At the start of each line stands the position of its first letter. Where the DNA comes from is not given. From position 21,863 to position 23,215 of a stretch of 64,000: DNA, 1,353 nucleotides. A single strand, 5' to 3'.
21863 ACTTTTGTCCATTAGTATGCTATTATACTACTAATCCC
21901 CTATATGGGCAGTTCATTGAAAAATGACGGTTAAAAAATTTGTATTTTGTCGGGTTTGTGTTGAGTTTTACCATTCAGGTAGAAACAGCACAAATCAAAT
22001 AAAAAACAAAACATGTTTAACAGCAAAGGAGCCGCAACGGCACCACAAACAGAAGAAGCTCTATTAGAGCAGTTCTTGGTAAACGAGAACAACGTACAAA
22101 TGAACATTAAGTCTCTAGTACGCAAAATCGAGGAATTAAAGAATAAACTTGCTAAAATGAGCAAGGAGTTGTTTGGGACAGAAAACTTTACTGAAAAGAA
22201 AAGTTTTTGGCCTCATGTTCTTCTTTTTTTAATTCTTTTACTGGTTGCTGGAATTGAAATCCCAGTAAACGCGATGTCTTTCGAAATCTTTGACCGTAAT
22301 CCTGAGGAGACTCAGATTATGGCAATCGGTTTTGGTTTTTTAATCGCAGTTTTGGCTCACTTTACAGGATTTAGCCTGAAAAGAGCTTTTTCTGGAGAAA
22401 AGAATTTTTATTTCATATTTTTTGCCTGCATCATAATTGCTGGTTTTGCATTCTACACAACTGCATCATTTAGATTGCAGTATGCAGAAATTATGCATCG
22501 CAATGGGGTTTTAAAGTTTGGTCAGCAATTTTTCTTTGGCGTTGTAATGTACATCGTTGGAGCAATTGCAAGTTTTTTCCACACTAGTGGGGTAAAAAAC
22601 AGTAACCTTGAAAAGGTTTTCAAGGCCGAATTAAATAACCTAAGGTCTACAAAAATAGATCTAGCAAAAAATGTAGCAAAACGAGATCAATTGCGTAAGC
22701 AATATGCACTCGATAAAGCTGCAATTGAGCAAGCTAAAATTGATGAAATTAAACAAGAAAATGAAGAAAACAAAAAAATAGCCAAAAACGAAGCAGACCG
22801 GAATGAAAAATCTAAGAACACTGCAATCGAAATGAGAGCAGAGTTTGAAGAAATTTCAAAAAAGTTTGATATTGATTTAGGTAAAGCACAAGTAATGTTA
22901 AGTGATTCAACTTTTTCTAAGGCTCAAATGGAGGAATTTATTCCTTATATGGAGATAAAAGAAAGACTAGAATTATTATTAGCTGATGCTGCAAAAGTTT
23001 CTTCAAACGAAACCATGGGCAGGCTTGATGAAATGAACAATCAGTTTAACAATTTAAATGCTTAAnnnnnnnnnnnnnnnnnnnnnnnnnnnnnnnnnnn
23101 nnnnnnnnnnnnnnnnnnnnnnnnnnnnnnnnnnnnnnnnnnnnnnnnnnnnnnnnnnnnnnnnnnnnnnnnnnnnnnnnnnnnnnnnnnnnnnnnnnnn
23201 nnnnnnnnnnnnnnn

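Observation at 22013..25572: Plus-strand four-gene operon of unknown function embedded in minus-strand housekeeping genes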

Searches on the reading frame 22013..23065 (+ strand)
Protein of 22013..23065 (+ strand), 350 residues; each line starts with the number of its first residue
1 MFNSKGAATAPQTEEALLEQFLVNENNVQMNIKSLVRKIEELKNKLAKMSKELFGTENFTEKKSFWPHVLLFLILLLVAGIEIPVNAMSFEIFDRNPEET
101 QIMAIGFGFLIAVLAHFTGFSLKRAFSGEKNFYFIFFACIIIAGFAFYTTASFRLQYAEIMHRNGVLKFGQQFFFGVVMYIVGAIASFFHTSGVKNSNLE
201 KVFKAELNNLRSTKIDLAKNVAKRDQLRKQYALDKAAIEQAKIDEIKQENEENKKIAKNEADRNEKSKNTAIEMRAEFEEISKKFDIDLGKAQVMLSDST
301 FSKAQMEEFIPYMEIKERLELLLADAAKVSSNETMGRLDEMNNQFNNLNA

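Call 3: search_protein_families(library=pfam, proteins=[window:22013-23065:+], max_evalue=1)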
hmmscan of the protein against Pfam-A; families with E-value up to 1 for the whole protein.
window:22013-23065:+ (350 aa): 3 families
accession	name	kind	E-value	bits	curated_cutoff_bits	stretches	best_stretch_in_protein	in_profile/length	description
PF19314.4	DUF5917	-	0.051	14.1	27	1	15-53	38-77/94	Family of unknown function (DUF5917)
PF07086.17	Jagunal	-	0.065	13.7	25.4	1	64-192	40-171/187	Jagunal, ER re-organisation during oogenesis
PF14465.12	NFRKB_winged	-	0.092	13.5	22.2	0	277-320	39-81/103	NFRKB Winged Helix-like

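Call 4: search_protein_families(library=padloc, proteins=[window:22013-23065:+], max_evalue=1)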
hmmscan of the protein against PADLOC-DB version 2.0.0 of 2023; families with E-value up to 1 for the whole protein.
window:22013-23065:+ (350 aa): 1 family
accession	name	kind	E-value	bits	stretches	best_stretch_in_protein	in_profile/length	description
PDLC05062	PDC-S66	-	0.19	9.2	1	195-289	46-135/282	-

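Call 8: search_protein_families(library=ncbifam, proteins=[window:22013-23065:+], max_evalue=1)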
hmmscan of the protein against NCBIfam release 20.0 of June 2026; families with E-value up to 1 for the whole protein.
window:22013-23065:+ (350 aa): 2 families
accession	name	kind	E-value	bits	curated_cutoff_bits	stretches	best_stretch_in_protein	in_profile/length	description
TIGR02669.1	SpoIID_LytB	domain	0.015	15.2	83.3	1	184-297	91-211/270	SpoIID/LytB domain-containing protein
NF002401.0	PRK01441.1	equivalog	0.088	12.3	317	1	213-278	5-70/207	Maf-like protein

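Call 9: search_protein_families(library=phrogs, proteins=[window:22013-23065:+], max_evalue=1)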
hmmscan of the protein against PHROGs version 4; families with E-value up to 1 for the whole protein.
window:22013-23065:+ (350 aa): 1 family
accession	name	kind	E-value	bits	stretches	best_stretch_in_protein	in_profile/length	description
phrog_5340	-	head and packaging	0.25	12.3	1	44-62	4-22/65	terminase large subunit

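Call 11: find_homologous_proteins(query=window:22013-23065:+)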
Query window:22013-23065:+ (350 aa): 5 proteins with E <= 0.001 among 6439 candidates.
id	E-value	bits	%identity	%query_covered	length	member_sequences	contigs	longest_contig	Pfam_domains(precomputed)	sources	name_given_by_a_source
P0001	6.1e-218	740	99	100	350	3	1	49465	-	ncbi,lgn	-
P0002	2.7e-96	341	49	100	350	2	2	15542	-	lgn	-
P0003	3.3e-76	275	43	100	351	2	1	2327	-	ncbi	-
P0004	2.2e-53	200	42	79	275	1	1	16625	-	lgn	-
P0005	2.8e-51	193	40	92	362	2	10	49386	-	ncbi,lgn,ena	-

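Call 12: find_encoding_contigs(protein=P0002, flank=8000, max_places=3)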
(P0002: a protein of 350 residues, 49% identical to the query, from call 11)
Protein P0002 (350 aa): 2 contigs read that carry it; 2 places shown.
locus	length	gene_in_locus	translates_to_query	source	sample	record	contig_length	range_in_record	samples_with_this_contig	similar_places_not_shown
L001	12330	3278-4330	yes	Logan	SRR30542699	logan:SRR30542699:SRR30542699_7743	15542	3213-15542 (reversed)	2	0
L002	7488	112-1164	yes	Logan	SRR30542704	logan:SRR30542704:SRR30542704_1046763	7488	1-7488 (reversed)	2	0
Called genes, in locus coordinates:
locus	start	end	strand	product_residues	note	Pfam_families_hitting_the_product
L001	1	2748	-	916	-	?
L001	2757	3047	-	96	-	PF18908:DUF5663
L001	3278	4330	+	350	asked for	-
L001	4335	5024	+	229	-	-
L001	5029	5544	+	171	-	-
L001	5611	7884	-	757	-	PF02463:SMC_N, PF13175:AAA_15, PF13476:AAA_23 (faint), PF13304:AAA_21 (weak)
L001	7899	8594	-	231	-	PF22935:RM44_endonuclase (weak), PF14622:Ribonucleas_3_3, PF00636:Ribonuclease_3, PF00035:dsrm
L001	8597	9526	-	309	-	PF01029:NusB, PF00293:NUDIX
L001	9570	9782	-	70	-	PF01783:Ribosomal_L32p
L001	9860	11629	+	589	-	PF07973:tRNA_SAD (weak), PF00587:tRNA-synt_2b, PF03129:HGTP_anticodon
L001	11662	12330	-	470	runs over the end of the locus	PF00224:PK, PF02887:PK_C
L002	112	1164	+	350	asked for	-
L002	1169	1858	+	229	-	-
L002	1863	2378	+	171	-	-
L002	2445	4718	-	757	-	PF02463:SMC_N, PF13175:AAA_15, PF13476:AAA_23 (faint), PF13304:AAA_21 (weak)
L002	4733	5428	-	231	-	PF22935:RM44_endonuclase (weak), PF14622:Ribonucleas_3_3, PF00636:Ribonuclease_3, PF00035:dsrm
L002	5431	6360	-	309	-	PF01029:NusB, PF00293:NUDIX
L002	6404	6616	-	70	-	PF01783:Ribosomal_L32p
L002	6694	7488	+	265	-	?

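Call 13: find_encoding_contigs(protein=P0005, flank=8000, max_places=4)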
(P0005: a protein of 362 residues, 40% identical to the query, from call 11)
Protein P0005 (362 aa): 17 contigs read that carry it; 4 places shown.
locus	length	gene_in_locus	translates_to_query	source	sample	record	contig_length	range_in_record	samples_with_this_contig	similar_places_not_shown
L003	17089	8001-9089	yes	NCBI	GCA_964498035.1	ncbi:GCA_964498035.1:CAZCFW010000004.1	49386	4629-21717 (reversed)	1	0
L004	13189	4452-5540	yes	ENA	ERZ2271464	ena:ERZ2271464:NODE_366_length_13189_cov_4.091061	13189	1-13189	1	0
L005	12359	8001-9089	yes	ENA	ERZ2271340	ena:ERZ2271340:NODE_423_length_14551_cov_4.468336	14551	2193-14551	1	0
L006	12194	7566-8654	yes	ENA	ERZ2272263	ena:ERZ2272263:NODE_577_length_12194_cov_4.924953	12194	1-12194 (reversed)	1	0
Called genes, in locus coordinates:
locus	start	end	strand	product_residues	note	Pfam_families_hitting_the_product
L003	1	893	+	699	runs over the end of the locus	PF02518:HATPase_c, PF00204:DNA_gyraseB, PF01751:Toprim, PF00986:DNA_gyraseB_C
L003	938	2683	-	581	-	PF07973:tRNA_SAD (weak), PF00587:tRNA-synt_2b, PF03129:HGTP_anticodon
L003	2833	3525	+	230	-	PF03087:BPS1 (weak)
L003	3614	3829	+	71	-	PF01783:Ribosomal_L32p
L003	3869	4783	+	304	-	PF01029:NusB, PF00293:NUDIX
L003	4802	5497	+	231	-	PF22935:RM44_endonuclase (weak), PF14622:Ribonucleas_3_3, PF00636:Ribonuclease_3, PF00035:dsrm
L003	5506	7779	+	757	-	PF02463:SMC_N, PF13175:AAA_15, PF13476:AAA_23, PF13304:AAA_21 (weak)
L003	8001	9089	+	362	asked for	-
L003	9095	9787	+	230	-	-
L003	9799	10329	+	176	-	-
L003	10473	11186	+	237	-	-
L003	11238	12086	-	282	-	PF01522:Polysacc_deac_1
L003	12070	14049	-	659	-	PF08206:OB_RNB (faint), PF17849:OB_Dis3, PF17876:CSD2, PF00773:RNB, PF00575:S1 (weak)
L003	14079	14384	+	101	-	PF00886:Ribosomal_S16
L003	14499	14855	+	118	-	PF13083:KH_KhpA-B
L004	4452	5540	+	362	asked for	-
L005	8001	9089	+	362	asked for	-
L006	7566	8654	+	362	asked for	-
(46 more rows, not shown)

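Call 14: find_encoding_contigs(protein=P0004, flank=8000, max_places=3)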
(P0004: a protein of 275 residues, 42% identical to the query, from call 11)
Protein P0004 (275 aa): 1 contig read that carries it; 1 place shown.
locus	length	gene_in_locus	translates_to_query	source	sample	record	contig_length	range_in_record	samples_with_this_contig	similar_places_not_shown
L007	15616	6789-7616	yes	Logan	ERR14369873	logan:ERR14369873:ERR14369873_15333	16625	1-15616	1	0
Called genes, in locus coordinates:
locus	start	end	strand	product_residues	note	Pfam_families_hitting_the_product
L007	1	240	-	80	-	?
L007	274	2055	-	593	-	PF00512:HisKA, PF02518:HATPase_c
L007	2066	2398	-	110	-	-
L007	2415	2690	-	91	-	-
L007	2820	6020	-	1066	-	-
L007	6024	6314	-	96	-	PF18908:DUF5663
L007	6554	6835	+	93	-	-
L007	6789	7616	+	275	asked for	-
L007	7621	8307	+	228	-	-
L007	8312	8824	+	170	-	-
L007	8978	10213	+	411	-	-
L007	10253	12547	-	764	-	PF02463:SMC_N, PF13175:AAA_15 (weak), PF13476:AAA_23, PF13304:AAA_21 (weak)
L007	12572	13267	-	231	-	PF22935:RM44_endonuclase (weak), PF14622:Ribonucleas_3_3, PF00636:Ribonuclease_3, PF00035:dsrm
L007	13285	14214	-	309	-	PF01029:NusB, PF00293:NUDIX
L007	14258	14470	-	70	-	PF01783:Ribosomal_L32p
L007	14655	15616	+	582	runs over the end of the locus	PF07973:tRNA_SAD (faint), PF00587:tRNA-synt_2b, PF03129:HGTP_anticodon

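Call 15: find_encoding_contigs(protein=P0001, flank=6000, max_places=2)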
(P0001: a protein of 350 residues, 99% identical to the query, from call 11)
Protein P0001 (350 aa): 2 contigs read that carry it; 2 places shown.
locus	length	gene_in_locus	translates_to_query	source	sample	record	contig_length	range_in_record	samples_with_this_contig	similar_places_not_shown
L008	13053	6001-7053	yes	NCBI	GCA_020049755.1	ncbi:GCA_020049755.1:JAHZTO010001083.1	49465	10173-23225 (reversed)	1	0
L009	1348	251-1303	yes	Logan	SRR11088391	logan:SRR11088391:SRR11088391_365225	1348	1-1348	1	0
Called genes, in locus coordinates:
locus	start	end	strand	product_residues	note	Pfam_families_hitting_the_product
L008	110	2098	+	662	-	PF08206:OB_RNB (weak), PF17876:CSD2, PF00773:RNB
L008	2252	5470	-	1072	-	-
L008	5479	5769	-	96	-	PF18908:DUF5663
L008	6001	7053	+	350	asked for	-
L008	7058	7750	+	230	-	-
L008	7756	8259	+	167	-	-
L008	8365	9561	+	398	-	-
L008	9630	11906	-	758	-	PF02463:SMC_N, PF13175:AAA_15, PF13476:AAA_23, PF13304:AAA_21 (weak)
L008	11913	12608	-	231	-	PF22935:RM44_endonuclase (weak), PF14622:Ribonucleas_3_3, PF00636:Ribonuclease_3, PF00035:dsrm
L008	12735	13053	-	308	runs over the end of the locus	PF01029:NusB, PF00293:NUDIX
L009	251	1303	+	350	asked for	-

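Call 16: find_encoding_contigs(protein=P0003, flank=6000, max_places=2)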
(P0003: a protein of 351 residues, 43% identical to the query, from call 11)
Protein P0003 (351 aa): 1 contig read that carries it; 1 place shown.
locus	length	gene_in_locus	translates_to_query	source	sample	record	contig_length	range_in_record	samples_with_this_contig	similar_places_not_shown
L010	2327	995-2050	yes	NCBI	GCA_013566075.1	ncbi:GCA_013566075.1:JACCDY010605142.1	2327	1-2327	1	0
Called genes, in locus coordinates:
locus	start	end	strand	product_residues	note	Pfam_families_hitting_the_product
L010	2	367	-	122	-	?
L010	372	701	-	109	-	PF18908:DUF5663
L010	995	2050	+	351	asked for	-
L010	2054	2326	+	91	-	?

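Call 104: search_protein_families(library=pfam, proteins=[L007:9887-10213:+], max_evalue=10)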
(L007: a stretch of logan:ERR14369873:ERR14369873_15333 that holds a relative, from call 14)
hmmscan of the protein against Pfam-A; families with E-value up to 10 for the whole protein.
L007:9887-10213:+ (108 aa): 0 families

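Call 106: search_solved_structures(query=A11, max_evalue=10)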
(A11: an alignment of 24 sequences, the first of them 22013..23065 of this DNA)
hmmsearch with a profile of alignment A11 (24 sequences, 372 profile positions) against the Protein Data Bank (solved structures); distinct sequences matched with E-value up to 10: 110 (the best 60 are shown).
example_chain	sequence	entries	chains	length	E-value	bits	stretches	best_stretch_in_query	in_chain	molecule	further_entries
9jc1_A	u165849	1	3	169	0.01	17.9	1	239-338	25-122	ATP synthase subunit b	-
2dq3_A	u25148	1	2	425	0.011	17.8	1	50-113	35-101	Seryl-tRNA synthetase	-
9jc1_B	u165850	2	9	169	0.019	17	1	239-352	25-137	ATP synthase subunit b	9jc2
6n2y_b2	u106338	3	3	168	0.02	16.9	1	239-338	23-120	ATP synthase subunit b | Bacillus PS3 ATP synthase subunit b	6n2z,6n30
9itj_U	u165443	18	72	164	0.035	16.1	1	251-334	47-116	ATP synthase subunit b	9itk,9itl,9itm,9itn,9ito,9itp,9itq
6n2d_b2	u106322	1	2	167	0.036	16.1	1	239-352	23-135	ATP synthase subunit b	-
6n2y_b1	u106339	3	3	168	0.036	16.1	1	239-352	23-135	ATP synthase subunit b | Bacillus PS3 ATP synthase subunit b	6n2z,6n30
7p2y_b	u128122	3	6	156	0.037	16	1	235-326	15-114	ATP synthase subunit b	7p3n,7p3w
2jee_A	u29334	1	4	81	0.068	15.1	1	61-117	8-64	CELL DIVISION PROTEIN ZAPB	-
8ia3_A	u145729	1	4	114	0.12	14.4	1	70-114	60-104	Upstream stimulatory factor 2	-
5j10_A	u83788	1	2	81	0.12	14.3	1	243-300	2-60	peptide design 2L4HC2_24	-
7upo_B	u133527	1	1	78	0.13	14.2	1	77-139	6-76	DHT03 protein B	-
7upq_B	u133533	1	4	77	0.13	14.2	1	77-134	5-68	DHT03 protein B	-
4q65_A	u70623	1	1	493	0.21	13.5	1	154-207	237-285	Dipeptide permease D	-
4orh_C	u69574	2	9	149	0.23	13.4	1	282-345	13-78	E3 ubiquitin-protein ligase RNF8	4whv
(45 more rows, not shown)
